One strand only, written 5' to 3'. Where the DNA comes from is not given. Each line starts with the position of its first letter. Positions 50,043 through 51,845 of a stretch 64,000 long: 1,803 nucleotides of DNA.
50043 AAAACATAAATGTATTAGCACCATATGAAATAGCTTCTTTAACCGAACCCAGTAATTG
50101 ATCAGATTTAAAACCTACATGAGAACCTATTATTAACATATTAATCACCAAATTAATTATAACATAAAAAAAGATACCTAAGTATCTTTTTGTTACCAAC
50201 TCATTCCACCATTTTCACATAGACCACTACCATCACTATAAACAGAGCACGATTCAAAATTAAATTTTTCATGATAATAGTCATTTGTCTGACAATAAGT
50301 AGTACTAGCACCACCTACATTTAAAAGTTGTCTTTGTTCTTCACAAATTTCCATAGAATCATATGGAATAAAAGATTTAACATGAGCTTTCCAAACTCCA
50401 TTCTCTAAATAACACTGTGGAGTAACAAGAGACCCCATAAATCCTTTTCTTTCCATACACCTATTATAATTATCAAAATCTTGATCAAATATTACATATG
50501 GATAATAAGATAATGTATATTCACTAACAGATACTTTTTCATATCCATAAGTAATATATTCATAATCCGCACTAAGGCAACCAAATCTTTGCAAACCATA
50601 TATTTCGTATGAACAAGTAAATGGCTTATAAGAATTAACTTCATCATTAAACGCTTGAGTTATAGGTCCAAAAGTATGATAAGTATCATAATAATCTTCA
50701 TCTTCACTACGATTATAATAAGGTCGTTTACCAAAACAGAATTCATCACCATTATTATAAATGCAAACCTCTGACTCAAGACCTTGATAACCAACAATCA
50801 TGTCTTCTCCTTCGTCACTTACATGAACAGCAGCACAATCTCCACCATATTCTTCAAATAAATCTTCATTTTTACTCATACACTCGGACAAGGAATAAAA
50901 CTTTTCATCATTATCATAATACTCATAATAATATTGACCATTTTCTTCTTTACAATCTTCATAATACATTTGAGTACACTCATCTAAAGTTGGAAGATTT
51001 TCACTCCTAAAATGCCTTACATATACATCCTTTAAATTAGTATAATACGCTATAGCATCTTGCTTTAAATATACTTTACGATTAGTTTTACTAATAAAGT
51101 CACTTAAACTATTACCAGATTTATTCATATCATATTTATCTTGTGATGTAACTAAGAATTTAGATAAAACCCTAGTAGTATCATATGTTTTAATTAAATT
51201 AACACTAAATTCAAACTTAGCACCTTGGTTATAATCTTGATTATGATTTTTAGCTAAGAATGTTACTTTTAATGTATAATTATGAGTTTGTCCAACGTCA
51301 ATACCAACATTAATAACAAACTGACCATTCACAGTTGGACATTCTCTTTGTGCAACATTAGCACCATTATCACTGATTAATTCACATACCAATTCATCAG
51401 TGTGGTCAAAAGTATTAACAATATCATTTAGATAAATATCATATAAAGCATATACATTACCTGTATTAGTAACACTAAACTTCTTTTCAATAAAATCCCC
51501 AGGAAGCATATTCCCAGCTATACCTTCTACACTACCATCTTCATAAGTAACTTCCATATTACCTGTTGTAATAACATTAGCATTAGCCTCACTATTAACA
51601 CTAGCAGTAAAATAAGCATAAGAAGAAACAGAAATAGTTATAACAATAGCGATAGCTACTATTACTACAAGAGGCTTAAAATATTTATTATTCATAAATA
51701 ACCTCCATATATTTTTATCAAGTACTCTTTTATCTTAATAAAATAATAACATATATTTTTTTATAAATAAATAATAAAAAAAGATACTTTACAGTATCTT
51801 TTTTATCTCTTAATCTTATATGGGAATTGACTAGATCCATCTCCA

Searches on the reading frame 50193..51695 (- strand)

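Call 4: search_protein_families(library=pfam, proteins=[window:50193-51695:-], max_evalue=0.01)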
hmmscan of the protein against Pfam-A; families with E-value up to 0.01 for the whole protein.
window:50193-51695:- (500 aa): 1 family
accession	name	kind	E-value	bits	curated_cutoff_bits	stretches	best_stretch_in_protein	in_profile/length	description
PF12389.13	Peptidase_M73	-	4.9e-06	27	22.5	1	13-81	12-76/196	Camelysin metallo-endopeptidase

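Call 5: search_protein_families(library=ncbifam, proteins=[window:50193-51695:-], max_evalue=0.01)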
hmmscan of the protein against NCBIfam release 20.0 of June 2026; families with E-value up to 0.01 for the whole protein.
window:50193-51695:- (500 aa): 2 families
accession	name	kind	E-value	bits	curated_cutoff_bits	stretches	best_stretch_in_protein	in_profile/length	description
TIGR04090.1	exp_by_SipW_IV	subfamily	0.0024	17.6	60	1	7-85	2-74/241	BsaA family SipW-dependent biofilm matrix protein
TIGR04088.1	cognate_SipW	domain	0.0072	16.5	19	0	12-38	2-27/34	SipW-dependent-type signal peptide-containing protein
